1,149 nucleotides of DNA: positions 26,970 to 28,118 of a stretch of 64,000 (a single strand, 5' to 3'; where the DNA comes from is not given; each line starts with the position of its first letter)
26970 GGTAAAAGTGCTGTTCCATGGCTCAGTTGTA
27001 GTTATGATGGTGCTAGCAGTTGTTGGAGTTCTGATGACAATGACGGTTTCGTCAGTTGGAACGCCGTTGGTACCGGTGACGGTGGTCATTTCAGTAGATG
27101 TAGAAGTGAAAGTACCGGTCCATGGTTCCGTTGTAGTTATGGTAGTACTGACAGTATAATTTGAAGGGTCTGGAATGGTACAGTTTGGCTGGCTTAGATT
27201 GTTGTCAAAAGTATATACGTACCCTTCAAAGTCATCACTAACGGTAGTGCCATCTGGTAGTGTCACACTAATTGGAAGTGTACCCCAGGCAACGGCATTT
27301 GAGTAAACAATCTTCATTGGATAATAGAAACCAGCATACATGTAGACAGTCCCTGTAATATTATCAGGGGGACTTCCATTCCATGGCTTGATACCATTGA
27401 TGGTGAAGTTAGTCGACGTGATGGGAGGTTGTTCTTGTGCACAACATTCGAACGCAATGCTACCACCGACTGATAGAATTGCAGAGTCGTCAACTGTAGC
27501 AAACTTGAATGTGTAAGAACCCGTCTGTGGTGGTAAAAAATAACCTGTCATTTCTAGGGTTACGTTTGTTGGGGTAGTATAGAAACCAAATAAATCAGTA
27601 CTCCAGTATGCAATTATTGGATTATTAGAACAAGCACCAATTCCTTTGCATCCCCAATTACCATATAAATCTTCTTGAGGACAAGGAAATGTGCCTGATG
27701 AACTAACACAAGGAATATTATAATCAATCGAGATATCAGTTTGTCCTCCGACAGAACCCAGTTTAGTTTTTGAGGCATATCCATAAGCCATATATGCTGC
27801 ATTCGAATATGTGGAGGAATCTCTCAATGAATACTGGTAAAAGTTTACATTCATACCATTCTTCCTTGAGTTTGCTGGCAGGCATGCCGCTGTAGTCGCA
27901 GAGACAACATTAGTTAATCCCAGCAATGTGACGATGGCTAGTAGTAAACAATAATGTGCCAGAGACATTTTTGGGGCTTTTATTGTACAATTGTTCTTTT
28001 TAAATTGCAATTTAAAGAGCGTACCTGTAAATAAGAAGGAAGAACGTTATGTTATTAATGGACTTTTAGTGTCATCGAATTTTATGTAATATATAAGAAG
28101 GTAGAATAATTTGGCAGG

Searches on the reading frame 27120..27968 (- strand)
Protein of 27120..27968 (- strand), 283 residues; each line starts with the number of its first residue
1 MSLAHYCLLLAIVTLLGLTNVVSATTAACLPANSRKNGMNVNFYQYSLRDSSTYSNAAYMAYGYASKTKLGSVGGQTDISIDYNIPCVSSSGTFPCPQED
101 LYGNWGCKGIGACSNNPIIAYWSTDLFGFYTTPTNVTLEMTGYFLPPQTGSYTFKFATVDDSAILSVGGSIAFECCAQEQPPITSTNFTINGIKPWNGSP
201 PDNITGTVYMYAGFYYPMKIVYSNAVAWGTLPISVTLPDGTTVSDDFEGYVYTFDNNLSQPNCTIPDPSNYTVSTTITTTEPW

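Call 14: find_homologous_proteins(query=window:27120-27968:-)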
Query seq(283 aa) (283 aa): 42 proteins with E <= 0.001 among 1484 candidates.
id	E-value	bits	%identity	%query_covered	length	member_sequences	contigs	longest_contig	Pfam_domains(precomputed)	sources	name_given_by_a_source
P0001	5.2e-168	576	90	96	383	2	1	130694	PF07691.18,PF10528.15,PF00624.24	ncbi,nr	ncbi:ATV_HP_G0059220.mRNA.1.CDS.1 [Saccharomyces cerevisiae]|nr:ATV_HP_G0059220.mRNA.1.CDS.1 [Saccha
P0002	3.6e-166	570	88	100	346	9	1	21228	PF07691.18,PF10528.15,PF00624.24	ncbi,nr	ncbi:unnamed protein product [Saccharomyces cerevisiae]|nr:unnamed protein product [Saccharomyces ce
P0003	1.2e-165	569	87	99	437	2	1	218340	PF07691.18,PF10528.15,PF00624.24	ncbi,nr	ncbi:BAF_collapsed_G0000820.mRNA.1.CDS.1 [Saccharomyces cerevisiae]|nr:BAF_collapsed_G0000820.mRNA.1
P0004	1.9e-162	558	84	100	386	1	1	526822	PF07691.18,PF10528.15,PF00624.24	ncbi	ncbi:Flo5p, partial [Saccharomyces cerevisiae YJM1615]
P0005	1.6e-161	555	84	100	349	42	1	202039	PF07691.18,PF10528.15,PF00624.24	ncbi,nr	ncbi:AVN_collapsed_G0000810.mRNA.1.CDS.1 [Saccharomyces cerevisiae]|nr:AVN_collapsed_G0000810.mRNA.1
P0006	3.3e-157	541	84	96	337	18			PF07691.18,PF10528.15,PF00624.24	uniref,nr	uniref:FLO1/YAR062W fusion protein n=1 Tax=Saccharomyces cerevisiae TaxID=4932 RepID=E9P991_YEASX|nr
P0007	2.6e-156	538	81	100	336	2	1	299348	PF07691.18,PF10528.15,PF00624.24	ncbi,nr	ncbi:ANL_HP_G0134670.mRNA.1.CDS.1 [Saccharomyces cerevisiae]|nr:ANL_HP_G0134670.mRNA.1.CDS.1 [Saccha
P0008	1.1e-150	519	77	100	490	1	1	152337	PF07691.18,PF10528.15,PF00624.24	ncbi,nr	ncbi:ANM_HP_G0273130.mRNA.1.CDS.1 [Saccharomyces cerevisiae]|nr:ANM_HP_G0273130.mRNA.1.CDS.1 [Saccha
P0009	5.1e-145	501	86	88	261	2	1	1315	PF07691.18,PF10528.15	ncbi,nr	ncbi:hypothetical protein FZC28_6444g119 [Saccharomyces cerevisiae]|nr:hypothetical protein FZC27_78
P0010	1.6e-138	479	75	96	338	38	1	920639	PF07691.18,PF10528.15,PF00624.24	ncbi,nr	ncbi:ADI_G0029150.mRNA.1.CDS.1 [Saccharomyces cerevisiae]|nr:ADI_G0029150.mRNA.1.CDS.1 [Saccharomyce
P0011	2.3e-137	476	74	95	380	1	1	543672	PF07691.18,PF10528.15,PF00624.24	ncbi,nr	ncbi:CPA_1a_G0025610.mRNA.1.CDS.1 [Saccharomyces cerevisiae]|nr:CPA_1a_G0025610.mRNA.1.CDS.1 [Saccha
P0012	3.6e-133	462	72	100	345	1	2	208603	PF07691.18,PF10528.15,PF00624.24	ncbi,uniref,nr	ncbi:hypothetical protein SEUBUCD646_0A00950 [Saccharomyces eubayanus]|uniref:PA14 domain-containing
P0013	6.0e-119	415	75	87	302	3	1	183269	PF07691.18,PF10528.15,PF00624.24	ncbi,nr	ncbi:flocculation protein flo5 [Saccharomyces pastorianus]|nr:flocculation protein flo5 [Saccharomyc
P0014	1.9e-114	400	62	98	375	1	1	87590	PF07691.18,PF10528.15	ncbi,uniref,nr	ncbi:Flo10p [Saccharomyces cerevisiae x Saccharomyces kudriavzevii VIN7]|uniref:Flo10p n=1 Tax=Sacch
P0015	6.4e-113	395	63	96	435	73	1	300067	PF07691.18,PF10528.15,PF00624.24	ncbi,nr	ncbi:ABA_G0016830.mRNA.1.CDS.1 [Saccharomyces cerevisiae]|nr:ABA_G0016830.mRNA.1.CDS.1 [Saccharomyce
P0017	7.4e-112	392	61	94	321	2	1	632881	PF07691.18,PF10528.15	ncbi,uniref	ncbi:Flo10p DI49_3472, partial [Saccharomyces eubayanus]|uniref:Flo10p n=1 Tax=Saccharomyces eubayan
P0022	3.5e-93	331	56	91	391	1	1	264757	PF07691.18,PF10528.15,PF00624.24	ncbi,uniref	ncbi:uncharacterized protein DI49_1606, partial [Saccharomyces eubayanus]|uniref:uncharacterized pro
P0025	2.2e-76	276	85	47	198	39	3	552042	PF07691.18,PF10528.15,PF00624.24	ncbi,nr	ncbi:hypothetical protein H831_YJM1527H00277 [Saccharomyces cerevisiae YJM1527]|nr:hypothetical prot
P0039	4.3e-35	140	58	51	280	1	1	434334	PF07691.18,PF10528.15,PF00624.24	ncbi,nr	ncbi:hypothetical protein N7582_002882 [Saccharomyces uvarum]|nr:hypothetical protein N7582_002882 [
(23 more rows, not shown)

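Call 15: find_encoding_contigs(protein=P0025, flank=10000, max_places=3)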
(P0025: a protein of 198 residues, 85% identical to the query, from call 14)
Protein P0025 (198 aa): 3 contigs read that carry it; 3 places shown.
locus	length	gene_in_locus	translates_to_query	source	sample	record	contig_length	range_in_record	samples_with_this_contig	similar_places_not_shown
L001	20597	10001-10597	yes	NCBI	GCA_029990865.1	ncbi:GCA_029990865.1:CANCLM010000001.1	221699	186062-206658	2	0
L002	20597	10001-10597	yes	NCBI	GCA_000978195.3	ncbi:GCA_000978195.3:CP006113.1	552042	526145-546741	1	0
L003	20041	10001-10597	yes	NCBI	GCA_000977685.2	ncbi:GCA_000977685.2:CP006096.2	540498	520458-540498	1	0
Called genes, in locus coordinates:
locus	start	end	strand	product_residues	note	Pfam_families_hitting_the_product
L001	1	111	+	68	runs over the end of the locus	-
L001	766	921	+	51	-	-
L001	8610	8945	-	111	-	-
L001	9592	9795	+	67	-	-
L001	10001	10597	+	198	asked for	PF07691:PA14, PF10528:GLEYA, PF00624:Flocculin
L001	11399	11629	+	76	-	-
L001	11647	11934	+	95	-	-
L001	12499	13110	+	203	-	PF11765:Hyphal_reg_CWP (weak)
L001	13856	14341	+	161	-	-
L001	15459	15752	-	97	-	-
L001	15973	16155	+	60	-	PF05721:PhyH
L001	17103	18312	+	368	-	PF00328:His_Phos_2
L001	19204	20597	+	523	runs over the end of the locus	PF00478:IMPDH, PF00571:CBS (weak), PF01070:FMN_dh (faint)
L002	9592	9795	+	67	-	-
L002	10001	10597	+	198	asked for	PF07691:PA14, PF10528:GLEYA, PF00624:Flocculin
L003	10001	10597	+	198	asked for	PF07691:PA14, PF10528:GLEYA, PF00624:Flocculin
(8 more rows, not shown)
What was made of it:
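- Closest known: Annotated FLO pseudogene loci YAR061W/YAR062W. Different: In chrI-R a 111-aa gene call overlaps the A-type copy (call 15).
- A 111-aa gene was called over the A-type copy in chrI-R (L001 8610-8945, call 15).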

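Call 16: find_encoding_contigs(protein=P0015, flank=10000, max_places=2)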
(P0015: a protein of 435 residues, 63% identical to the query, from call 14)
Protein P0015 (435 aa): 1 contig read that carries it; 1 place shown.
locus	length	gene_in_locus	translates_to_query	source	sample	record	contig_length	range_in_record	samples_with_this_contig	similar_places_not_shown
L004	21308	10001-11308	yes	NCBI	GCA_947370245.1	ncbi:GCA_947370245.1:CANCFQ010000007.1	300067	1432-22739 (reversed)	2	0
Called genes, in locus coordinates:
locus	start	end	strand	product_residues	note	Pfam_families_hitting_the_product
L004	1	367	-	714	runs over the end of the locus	PF00611:FCH, PF00610:DEP, PF00620:RhoGAP (weak)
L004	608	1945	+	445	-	PF03388:Lectin_leg-like, PF18483:Lectin_L-type_dom (faint)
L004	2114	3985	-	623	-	PF08624:CRC_subunit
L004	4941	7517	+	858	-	PF01544:CorA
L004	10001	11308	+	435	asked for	PF07691:PA14, PF10528:GLEYA, PF00624:Flocculin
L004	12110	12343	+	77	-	-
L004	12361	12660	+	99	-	-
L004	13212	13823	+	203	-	PF11765:Hyphal_reg_CWP (weak)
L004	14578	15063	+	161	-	-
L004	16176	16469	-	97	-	-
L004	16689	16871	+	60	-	PF05721:PhyH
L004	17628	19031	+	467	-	PF00328:His_Phos_2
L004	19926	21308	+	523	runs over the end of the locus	PF00478:IMPDH, PF00571:CBS (weak), PF01070:FMN_dh (faint)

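Call 17: find_encoding_contigs(protein=P0012, flank=10000, max_places=2)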
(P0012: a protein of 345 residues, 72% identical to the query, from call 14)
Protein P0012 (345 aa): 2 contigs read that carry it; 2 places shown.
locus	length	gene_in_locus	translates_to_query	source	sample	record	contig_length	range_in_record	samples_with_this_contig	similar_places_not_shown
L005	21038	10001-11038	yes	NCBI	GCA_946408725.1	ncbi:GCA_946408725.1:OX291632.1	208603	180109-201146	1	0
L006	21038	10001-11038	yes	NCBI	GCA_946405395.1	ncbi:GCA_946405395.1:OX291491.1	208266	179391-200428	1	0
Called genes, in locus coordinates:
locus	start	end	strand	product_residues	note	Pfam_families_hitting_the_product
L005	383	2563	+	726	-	PF00755:Carn_acyltransf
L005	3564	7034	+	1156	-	PF12796:Ank_2 (faint), PF13637:Ank_4 (faint), PF00023:Ank (faint), PF13606:Ank_3 (faint), PF13857:Ank_5 (faint), PF00169:PH, PF15409:PH_8 (weak), PF01237:Oxysterol_BP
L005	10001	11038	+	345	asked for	PF07691:PA14, PF10528:GLEYA, PF00624:Flocculin (weak)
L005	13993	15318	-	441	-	PF01979:Amidohydro_1, PF07969:Amidohydro_3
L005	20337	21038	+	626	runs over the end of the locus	PF11765:Hyphal_reg_CWP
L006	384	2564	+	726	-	PF00755:Carn_acyltransf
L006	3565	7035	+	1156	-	PF12796:Ank_2 (faint), PF13637:Ank_4 (faint), PF00023:Ank (faint), PF13606:Ank_3 (faint), PF13857:Ank_5 (faint), PF00169:PH, PF15409:PH_8 (weak), PF01237:Oxysterol_BP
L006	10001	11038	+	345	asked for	PF07691:PA14, PF10528:GLEYA, PF00624:Flocculin (weak)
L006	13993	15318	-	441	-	PF01979:Amidohydro_1, PF07969:Amidohydro_3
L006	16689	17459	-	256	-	PF00106:adh_short, PF08659:KR, PF13561:adh_short_C2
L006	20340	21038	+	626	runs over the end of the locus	PF11765:Hyphal_reg_CWP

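Call 19: find_encoding_contigs(protein=P0004, flank=10000, max_places=1)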
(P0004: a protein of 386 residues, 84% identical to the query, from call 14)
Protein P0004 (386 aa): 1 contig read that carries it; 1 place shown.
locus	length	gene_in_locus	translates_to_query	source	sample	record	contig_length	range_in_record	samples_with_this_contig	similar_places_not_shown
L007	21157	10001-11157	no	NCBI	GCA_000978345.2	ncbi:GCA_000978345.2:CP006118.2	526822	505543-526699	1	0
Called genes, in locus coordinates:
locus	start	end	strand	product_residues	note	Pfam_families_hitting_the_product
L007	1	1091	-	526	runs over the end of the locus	PF00856:SET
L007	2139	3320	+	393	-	PF01063:Aminotran_4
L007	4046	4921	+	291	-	PF13489:Methyltransf_23, PF01209:Ubie_methyltran (weak), PF02353:CMAS (weak), PF13847:Methyltransf_31, PF08241:Methyltransf_11, PF08242:Methyltransf_12, PF13649:Methyltransf_25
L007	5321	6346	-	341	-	PF01263:Aldose_epim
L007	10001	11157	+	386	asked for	PF07691:PA14, PF10528:GLEYA, PF00624:Flocculin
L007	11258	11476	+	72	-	-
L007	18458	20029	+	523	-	PF00478:IMPDH, PF03060:NMO (faint), PF00571:CBS (weak), PF01070:FMN_dh (weak)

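Call 20: find_encoding_contigs(protein=P0005, flank=10000, max_places=1)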
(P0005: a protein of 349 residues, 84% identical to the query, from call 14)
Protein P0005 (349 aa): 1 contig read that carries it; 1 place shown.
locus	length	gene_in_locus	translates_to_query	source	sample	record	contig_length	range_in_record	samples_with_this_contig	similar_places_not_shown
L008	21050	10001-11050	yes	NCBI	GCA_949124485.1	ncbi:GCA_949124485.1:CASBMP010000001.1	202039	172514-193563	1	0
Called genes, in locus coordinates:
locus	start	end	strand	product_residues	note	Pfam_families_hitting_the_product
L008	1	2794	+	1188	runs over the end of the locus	PF12796:Ank_2 (faint), PF13637:Ank_4 (faint), PF00023:Ank (faint), PF13606:Ank_3 (faint), PF13857:Ank_5 (faint), PF00169:PH, PF15409:PH_8 (weak), PF01237:Oxysterol_BP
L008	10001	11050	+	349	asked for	PF07691:PA14, PF10528:GLEYA, PF00624:Flocculin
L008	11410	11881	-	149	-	-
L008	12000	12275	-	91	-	-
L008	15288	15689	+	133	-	-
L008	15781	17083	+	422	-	PF07690:MFS_1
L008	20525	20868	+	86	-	PF00674:DUP (weak)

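Call 21: find_encoding_contigs(protein=P0014, flank=10000, max_places=1)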
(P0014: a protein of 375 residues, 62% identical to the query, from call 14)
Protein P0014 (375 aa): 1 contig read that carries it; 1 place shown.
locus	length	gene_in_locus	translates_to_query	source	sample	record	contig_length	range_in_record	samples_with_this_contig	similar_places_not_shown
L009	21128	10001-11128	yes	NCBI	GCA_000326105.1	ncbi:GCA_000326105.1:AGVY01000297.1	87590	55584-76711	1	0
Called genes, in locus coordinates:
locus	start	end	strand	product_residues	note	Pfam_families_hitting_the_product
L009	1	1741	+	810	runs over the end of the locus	PF13921:Myb_DNA-bind_6, PF00249:Myb_DNA-binding, PF13921:Myb_DNA-bind_6, PF00249:Myb_DNA-binding, PF13921:Myb_DNA-bind_6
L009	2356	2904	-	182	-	-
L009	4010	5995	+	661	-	PF11603:Sir1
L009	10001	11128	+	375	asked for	PF07691:PA14, PF10528:GLEYA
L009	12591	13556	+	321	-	PF13928:Flocculin_t3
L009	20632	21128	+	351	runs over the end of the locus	PF13304:AAA_21 (faint), PF00005:ABC_tran, PF02463:SMC_N (weak)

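Call 22: find_encoding_contigs(protein=P0010, flank=10000, max_places=1)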
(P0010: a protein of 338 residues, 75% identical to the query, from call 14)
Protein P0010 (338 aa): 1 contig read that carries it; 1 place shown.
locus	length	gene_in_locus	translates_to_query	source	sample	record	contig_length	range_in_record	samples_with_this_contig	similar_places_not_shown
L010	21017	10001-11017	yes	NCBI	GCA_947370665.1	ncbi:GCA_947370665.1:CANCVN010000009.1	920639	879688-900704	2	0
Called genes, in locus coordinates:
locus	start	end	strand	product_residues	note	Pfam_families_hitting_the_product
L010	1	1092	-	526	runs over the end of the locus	PF00856:SET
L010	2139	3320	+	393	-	PF01063:Aminotran_4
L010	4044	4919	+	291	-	PF13489:Methyltransf_23, PF01209:Ubie_methyltran (weak), PF02353:CMAS (weak), PF13847:Methyltransf_31, PF08241:Methyltransf_11, PF08242:Methyltransf_12, PF13649:Methyltransf_25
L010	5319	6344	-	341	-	PF01263:Aldose_epim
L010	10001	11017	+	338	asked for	PF07691:PA14, PF10528:GLEYA, PF00624:Flocculin (weak)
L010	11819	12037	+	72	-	-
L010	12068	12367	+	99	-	-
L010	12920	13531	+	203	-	PF11765:Hyphal_reg_CWP (weak)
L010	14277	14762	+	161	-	-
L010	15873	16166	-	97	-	-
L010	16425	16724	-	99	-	-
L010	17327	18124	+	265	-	PF00328:His_Phos_2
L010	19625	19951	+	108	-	PF00478:IMPDH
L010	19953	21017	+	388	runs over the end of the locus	PF00478:IMPDH, PF00571:CBS (weak), PF01070:FMN_dh (weak)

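Call 54: find_encoding_contigs(protein=P0017, flank=6000, max_places=1)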
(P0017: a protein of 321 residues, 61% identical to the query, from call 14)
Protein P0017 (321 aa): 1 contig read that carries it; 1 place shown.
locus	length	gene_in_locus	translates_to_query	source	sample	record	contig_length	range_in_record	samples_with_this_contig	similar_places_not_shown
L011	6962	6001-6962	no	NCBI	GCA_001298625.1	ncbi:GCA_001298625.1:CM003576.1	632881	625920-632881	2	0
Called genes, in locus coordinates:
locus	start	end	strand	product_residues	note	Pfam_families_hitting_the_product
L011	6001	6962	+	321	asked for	PF07691:PA14, PF10528:GLEYA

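Call 55: find_encoding_contigs(protein=P0022, flank=6000, max_places=1)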
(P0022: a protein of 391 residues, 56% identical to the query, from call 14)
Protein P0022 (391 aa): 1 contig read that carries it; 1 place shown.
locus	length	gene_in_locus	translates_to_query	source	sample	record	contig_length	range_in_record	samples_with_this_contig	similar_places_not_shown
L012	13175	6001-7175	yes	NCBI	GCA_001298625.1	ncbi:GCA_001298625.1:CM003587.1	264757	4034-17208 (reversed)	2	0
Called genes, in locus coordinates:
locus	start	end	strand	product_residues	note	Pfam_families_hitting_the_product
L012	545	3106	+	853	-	PF01544:CorA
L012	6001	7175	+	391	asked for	PF07691:PA14, PF10528:GLEYA, PF00624:Flocculin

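Call 56: find_encoding_contigs(protein=P0039, flank=6000, max_places=1)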
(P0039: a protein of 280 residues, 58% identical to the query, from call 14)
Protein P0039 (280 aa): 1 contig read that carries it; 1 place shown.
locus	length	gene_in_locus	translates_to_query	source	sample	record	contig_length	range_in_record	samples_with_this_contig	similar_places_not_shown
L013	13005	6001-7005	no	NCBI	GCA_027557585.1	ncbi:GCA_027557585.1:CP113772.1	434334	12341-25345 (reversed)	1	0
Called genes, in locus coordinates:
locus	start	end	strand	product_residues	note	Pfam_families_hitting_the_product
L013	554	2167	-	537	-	PF00026:Asp, PF13650:Asp_protease_2 (faint), PF14543:TAXi_N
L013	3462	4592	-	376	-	PF08240:ADH_N, PF00107:ADH_zinc_N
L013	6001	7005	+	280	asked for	PF07691:PA14, PF10528:GLEYA, PF00624:Flocculin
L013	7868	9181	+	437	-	PF00202:Aminotran_3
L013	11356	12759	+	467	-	PF00328:His_Phos_2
